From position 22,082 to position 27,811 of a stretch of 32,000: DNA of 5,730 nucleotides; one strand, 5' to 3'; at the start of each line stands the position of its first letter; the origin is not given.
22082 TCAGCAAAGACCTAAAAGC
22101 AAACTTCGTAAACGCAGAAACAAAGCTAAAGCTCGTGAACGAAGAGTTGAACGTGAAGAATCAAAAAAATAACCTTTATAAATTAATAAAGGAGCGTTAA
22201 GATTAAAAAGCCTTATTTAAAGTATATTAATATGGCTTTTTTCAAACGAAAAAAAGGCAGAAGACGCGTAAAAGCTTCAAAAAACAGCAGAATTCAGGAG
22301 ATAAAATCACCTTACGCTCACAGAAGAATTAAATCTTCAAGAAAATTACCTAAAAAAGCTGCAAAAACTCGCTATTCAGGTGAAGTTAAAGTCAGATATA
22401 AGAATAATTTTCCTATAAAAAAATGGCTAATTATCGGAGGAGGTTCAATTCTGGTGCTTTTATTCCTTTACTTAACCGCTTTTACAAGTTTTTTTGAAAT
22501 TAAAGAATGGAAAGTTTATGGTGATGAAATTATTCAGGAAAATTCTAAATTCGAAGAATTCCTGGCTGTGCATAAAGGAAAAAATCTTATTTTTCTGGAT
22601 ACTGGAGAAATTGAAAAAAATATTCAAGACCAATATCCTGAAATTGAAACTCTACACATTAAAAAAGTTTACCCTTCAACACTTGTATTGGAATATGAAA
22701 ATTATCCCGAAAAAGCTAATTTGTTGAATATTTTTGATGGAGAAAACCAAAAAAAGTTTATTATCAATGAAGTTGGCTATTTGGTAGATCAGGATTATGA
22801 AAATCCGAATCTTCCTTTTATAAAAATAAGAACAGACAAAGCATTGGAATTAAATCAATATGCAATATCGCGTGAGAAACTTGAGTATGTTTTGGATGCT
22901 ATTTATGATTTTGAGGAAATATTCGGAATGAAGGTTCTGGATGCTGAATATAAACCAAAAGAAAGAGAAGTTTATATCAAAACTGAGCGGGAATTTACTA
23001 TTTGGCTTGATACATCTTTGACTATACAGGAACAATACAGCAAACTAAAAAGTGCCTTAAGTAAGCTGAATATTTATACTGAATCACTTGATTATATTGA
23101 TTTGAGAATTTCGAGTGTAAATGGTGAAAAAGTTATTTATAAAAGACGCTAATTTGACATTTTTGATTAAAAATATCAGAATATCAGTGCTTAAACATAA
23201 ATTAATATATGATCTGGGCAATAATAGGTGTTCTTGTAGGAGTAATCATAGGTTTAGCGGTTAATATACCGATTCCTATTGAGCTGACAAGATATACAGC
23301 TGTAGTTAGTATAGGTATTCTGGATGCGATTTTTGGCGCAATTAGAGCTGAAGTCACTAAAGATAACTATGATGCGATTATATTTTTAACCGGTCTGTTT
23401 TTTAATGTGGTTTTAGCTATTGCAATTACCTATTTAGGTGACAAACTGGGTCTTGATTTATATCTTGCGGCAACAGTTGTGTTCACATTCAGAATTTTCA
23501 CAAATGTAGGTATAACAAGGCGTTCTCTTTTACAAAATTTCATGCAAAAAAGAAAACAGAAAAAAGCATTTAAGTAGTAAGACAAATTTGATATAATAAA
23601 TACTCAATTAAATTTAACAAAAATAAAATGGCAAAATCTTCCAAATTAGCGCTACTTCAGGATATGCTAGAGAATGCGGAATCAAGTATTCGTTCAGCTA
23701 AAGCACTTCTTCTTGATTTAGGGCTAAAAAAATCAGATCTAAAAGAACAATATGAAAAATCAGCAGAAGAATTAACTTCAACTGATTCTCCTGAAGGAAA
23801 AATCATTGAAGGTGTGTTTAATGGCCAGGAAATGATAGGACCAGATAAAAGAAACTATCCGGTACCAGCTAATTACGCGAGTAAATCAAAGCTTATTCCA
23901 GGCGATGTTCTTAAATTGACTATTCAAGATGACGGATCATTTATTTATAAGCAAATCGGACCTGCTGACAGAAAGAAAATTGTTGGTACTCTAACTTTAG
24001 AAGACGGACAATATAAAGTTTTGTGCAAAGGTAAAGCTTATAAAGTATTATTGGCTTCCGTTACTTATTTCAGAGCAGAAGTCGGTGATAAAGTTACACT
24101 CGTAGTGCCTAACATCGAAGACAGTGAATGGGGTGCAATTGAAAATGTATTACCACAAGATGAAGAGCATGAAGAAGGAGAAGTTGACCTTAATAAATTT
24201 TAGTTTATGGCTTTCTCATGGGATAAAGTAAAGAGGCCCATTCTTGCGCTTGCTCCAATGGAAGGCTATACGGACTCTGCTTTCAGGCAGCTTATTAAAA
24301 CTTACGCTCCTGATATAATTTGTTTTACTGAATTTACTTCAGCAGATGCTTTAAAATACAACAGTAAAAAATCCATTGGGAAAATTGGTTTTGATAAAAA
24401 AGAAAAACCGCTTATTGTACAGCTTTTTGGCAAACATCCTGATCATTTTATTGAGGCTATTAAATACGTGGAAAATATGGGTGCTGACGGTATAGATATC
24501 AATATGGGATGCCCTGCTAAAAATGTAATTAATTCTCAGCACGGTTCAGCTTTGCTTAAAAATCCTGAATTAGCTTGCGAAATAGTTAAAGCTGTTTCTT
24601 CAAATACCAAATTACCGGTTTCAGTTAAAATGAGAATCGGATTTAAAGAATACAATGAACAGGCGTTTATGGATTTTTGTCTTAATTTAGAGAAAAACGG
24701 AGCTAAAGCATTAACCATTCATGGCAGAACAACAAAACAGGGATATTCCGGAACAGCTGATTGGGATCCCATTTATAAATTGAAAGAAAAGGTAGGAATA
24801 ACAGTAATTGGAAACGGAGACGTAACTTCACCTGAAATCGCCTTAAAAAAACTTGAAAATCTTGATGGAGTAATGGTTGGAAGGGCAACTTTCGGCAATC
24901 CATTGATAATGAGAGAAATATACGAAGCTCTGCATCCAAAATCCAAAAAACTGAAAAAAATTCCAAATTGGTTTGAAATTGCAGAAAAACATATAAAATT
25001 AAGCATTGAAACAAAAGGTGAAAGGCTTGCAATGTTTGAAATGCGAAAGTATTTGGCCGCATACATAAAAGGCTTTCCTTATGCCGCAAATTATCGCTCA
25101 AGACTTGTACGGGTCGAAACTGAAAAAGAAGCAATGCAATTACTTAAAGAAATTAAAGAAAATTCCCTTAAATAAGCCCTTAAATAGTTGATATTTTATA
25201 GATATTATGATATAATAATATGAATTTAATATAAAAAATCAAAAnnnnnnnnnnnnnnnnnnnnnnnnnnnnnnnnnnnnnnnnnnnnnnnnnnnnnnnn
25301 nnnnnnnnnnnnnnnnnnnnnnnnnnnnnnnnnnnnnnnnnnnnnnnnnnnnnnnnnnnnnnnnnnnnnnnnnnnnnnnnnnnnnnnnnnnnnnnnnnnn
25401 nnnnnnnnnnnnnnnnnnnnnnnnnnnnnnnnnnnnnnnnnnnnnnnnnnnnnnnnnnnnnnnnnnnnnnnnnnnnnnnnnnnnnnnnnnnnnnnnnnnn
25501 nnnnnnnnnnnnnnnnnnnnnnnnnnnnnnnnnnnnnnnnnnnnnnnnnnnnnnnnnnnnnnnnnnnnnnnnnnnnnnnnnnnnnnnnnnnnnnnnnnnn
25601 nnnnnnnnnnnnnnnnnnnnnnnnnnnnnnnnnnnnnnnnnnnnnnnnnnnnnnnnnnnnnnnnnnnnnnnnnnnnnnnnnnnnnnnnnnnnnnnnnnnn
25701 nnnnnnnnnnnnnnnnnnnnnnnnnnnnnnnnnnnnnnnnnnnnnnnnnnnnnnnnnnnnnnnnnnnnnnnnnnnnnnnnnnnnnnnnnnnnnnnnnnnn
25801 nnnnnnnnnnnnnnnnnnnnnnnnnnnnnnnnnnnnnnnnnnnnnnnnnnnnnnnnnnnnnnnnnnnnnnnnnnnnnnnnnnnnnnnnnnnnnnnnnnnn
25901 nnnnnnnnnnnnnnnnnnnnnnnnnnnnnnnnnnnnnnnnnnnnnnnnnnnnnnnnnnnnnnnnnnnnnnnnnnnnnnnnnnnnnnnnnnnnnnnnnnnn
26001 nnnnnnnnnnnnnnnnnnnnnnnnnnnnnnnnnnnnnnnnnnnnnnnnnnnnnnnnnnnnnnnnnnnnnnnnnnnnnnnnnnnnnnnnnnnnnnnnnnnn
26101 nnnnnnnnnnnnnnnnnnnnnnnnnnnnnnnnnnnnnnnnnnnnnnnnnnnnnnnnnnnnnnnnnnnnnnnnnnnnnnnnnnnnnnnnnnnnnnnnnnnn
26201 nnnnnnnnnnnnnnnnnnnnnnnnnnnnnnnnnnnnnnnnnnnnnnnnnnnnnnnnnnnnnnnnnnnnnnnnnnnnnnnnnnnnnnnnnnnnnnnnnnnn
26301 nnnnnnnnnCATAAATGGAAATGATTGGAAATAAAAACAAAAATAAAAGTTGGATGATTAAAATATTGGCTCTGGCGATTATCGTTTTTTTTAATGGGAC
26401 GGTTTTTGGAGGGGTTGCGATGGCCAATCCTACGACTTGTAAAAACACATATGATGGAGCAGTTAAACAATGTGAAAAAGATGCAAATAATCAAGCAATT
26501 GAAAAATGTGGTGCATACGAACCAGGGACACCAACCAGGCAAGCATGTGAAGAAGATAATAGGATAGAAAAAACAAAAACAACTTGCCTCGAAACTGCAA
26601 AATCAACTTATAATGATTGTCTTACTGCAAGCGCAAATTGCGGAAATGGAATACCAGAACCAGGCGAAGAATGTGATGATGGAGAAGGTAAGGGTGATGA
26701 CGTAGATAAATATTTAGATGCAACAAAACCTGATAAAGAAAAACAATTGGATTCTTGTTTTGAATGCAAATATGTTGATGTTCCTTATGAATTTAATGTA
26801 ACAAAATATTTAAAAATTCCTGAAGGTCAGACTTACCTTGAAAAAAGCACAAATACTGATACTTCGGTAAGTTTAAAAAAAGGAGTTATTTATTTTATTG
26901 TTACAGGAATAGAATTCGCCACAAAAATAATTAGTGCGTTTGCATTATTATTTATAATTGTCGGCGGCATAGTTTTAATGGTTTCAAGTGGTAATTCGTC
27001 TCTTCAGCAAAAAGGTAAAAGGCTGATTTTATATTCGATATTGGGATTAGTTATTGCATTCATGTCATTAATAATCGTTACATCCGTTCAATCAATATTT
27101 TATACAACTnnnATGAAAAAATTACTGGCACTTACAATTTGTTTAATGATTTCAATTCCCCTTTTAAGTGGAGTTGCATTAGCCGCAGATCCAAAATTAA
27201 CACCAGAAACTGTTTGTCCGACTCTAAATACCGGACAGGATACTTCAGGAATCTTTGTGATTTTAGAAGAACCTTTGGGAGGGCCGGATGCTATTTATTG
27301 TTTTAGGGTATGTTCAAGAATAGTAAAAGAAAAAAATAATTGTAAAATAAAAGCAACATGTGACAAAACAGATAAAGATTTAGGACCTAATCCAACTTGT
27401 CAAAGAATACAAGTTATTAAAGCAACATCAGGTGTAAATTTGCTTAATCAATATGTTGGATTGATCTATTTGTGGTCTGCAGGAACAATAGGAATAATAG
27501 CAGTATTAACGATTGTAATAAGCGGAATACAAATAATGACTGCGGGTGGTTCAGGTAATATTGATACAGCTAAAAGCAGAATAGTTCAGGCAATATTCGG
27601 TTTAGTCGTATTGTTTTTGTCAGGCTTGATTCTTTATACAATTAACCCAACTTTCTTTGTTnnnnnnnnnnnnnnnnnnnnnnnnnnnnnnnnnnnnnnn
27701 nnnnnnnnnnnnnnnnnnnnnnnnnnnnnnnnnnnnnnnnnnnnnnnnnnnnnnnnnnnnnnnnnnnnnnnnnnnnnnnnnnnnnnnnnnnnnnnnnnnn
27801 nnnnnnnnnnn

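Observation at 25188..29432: pilT co-transcribed with five tandem VirB2/TrbC-like two-helix hairpin proteins: a hybrid retraction-ATPase plus conjugative-type-pilin locus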

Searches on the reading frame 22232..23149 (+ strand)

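Call 9: search_protein_families(library=pfam, proteins=[window:22232-23149:+], max_evalue=0.001)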
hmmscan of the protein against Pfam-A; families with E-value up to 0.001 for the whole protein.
window:22232-23149:+ (306 aa): 1 family
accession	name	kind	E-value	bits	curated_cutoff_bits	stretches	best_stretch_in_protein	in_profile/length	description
PF08478.15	POTRA_1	-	5.1e-05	23.9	23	1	111-153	23-64/69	POTRA domain, FtsQ-type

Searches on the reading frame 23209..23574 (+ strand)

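Call 64: search_protein_families(library=pfam, proteins=[window:23209-23574:+], max_evalue=1)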
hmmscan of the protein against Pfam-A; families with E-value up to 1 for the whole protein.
window:23209-23574:+ (122 aa): 2 families
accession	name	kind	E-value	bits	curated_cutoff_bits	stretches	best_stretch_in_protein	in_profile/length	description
PF06947.17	DUF1290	-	3.3e-27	94.9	24.4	1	22-108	1-86/86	Protein of unknown function (DUF1290)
PF20128.4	DUF6518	-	0.0014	18.6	25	1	2-92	99-193/204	Family of unknown function (DUF6518)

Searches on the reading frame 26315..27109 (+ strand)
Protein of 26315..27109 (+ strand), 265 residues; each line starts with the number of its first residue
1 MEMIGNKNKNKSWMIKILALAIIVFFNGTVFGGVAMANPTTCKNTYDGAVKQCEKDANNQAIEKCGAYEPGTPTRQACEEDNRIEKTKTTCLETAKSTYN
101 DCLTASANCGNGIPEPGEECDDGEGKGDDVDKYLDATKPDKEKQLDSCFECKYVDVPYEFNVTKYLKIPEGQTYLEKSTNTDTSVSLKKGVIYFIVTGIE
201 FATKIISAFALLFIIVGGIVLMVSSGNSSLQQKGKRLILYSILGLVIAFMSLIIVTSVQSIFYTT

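Call 3: search_protein_families(library=pfam, proteins=[window:26315-27109:+], max_evalue=1)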
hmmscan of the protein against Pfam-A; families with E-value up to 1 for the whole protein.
window:26315-27109:+ (265 aa): 3 families
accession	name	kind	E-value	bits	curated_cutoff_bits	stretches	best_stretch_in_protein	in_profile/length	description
PF18895.5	T4SS_pilin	-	3e-06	27.7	26.6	1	201-256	15-69/71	Type IV secretion system pilin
PF20990.2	DUF2207_C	-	0.16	12.1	33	1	40-236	163-198/247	Predicted membrane protein (DUF2207) C-terminal domain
PF20237.3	DUF6594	-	0.22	11.8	30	1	192-262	163-227/238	Family of unknown function (DUF6594)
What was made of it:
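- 26315..27112 (+): Slot 1 (T1, 265 aa). Signal peptide, a Cys-rich ectodomain (10 Cys, weak sub-threshold match to the myxo_disulf repeat), then a C-terminal VirB2-like hairpin. PF18895 27.7 bits (call 3).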

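Call 4: search_protein_families(library=ncbifam, proteins=[window:26315-27109:+], max_evalue=1)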
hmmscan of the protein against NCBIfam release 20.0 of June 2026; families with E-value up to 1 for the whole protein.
window:26315-27109:+ (265 aa): 2 families
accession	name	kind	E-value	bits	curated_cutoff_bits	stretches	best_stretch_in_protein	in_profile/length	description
TIGR02232.1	myxo_disulf_rpt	repeat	0.0016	18.2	20.8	1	108-124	3-19/38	cysteine-rich acidic repeat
NF045849.1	ICE_MMCAP2_0565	equivalog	0.72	9.6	40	1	203-261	21-79/80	Mbov_0395 family pilin-like conjugal transfer protein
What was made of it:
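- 26315..27112 (+): TIGR02232 weak, 18.2 bits, below its 20.8 cut-off (call 4).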

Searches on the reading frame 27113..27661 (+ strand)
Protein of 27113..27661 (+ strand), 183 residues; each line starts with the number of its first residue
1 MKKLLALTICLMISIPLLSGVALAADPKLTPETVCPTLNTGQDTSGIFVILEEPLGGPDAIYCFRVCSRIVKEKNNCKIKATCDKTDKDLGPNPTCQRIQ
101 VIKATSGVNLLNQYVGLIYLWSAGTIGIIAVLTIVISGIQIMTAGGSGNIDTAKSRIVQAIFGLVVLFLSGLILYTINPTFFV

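Call 3: search_protein_families(library=pfam, proteins=[window:27113-27661:+], max_evalue=1)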
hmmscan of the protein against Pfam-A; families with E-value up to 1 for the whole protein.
window:27113-27661:+ (183 aa): 3 families
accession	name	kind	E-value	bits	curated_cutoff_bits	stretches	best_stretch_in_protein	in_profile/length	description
PF18895.5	T4SS_pilin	-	3.5e-06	27.4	26.6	1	123-176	17-70/71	Type IV secretion system pilin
PF04956.18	TrbC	-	0.056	14.1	27.9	1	124-173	51-94/98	TrbC/VIRB2 pilin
PF19607.4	DUF6112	-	0.15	12.3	25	1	105-157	10-59/88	Family of unknown function (DUF6112)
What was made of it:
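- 27113..27664 (+): Slot 2 (T2, 183 aa). Signal peptide, an ectodomain with 7 Cys, then the hairpin. PF18895 27.4 bits; TrbC PF04956 14.1 bits, below threshold (call 3).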

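Call 4: search_protein_families(library=ncbifam, proteins=[window:27113-27661:+], max_evalue=1)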
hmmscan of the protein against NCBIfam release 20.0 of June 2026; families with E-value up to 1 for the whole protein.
window:27113-27661:+ (183 aa): 5 families
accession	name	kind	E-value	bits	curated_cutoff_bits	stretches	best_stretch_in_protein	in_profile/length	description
NF045849.1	ICE_MMCAP2_0565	equivalog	0.0062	16.2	40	1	109-173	7-72/80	Mbov_0395 family pilin-like conjugal transfer protein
NF011877.0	PRK15350.1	equivalog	0.021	15.3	104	1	1-24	52-75/88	EscS/YscS/HrcS family type III secretion system export apparatus protein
NF053838.1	hit_Bd0108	equivalog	0.11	13.1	40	1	1-30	1-29/94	predatory lifecycle switch protein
NF033636.1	acid_shock_Asr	equivalog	0.17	12.7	50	1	1-38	1-35/119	acid resistance repetitive basic protein Asr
NF038392.1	div_DrpB_YedR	equivalog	0.2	12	50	1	118-177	17-77/86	cell division protein DrpB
